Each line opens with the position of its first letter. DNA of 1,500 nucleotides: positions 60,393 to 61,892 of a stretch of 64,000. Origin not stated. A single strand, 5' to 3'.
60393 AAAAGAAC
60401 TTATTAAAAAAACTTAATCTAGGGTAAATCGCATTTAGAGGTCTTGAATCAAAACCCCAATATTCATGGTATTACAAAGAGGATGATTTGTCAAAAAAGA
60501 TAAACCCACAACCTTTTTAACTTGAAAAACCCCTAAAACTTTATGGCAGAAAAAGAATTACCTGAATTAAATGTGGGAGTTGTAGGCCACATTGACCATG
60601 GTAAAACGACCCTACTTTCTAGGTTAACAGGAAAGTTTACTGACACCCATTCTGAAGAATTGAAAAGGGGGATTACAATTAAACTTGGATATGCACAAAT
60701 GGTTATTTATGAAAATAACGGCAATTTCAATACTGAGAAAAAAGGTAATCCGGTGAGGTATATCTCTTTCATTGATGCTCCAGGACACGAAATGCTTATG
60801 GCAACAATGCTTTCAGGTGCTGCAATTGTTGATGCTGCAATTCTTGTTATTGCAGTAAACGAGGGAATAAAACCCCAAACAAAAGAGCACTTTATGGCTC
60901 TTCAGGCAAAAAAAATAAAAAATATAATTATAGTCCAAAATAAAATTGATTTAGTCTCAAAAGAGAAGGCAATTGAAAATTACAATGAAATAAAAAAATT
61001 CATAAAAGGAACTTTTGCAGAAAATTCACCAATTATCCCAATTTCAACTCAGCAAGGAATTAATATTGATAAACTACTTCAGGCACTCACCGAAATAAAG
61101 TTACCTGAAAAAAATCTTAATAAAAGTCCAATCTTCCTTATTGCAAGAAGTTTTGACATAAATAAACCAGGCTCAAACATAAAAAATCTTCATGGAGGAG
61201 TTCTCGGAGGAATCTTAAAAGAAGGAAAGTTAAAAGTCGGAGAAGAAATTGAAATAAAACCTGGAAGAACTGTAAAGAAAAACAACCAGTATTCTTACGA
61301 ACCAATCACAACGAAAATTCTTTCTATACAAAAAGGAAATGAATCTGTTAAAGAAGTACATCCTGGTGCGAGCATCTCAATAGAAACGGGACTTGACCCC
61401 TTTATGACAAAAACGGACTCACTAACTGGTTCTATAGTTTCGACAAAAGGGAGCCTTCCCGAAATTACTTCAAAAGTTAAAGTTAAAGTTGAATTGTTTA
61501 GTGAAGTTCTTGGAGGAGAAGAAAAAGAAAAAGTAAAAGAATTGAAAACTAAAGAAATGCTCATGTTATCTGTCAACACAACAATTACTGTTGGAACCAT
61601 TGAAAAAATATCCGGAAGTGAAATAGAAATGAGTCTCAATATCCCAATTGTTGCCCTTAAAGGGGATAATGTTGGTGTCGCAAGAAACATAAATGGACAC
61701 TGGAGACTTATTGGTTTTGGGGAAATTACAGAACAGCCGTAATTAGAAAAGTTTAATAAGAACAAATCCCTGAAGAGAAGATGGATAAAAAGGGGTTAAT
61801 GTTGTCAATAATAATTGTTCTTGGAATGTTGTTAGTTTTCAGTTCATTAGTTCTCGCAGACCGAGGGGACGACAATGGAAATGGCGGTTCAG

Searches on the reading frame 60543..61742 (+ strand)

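Call 41: search_protein_families(library=pfam, proteins=[window:60543-61742:+], max_evalue=0.1)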
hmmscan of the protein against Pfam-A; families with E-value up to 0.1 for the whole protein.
window:60543-61742:+ (399 aa): 10 families
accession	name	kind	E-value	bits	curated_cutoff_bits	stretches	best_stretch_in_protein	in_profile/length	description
PF00009.33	GTP_EFTU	-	8.8e-37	127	26.5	1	9-184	4-184/188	Elongation factor Tu GTP binding domain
PF09173.17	eIF2_C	-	2.6e-24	85.6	22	1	311-395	2-86/86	Initiation factor eIF2 gamma, C terminal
PF01926.29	MMR_HSR1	-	5.1e-08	33.5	21.9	1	10-134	1-113/113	50S ribosome-binding GTPase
PF03144.31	GTP_EFTU_D2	-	4.2e-07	30.7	30.3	1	218-285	1-61/73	Elongation factor Tu domain 2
PF03193.22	RsgA_GTPase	-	4.3e-07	30.4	30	1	93-184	20-106/174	RsgA GTPase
PF16897.10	MMR_HSR1_Xtn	-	0.00057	20.3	35.2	1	123-182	53-100/106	C-terminal region of MMR_HSR1 domain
PF10662.15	PduV-EutP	-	0.00068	19.9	21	1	73-183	37-142/143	Ethanolamine utilisation - propanediol utilisation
PF08477.19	Roc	-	0.0059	17.3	27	1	11-136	2-119/119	Ras of Complex, Roc, domain of DAPkinase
PF02492.25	cobW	-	0.017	15.2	20.7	0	86-154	105-172/180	CobW/HypB/UreG, nucleotide-binding domain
PF02421.24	FeoB_N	-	0.028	14.4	27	0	101-181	81-155/156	Ferrous iron transport protein B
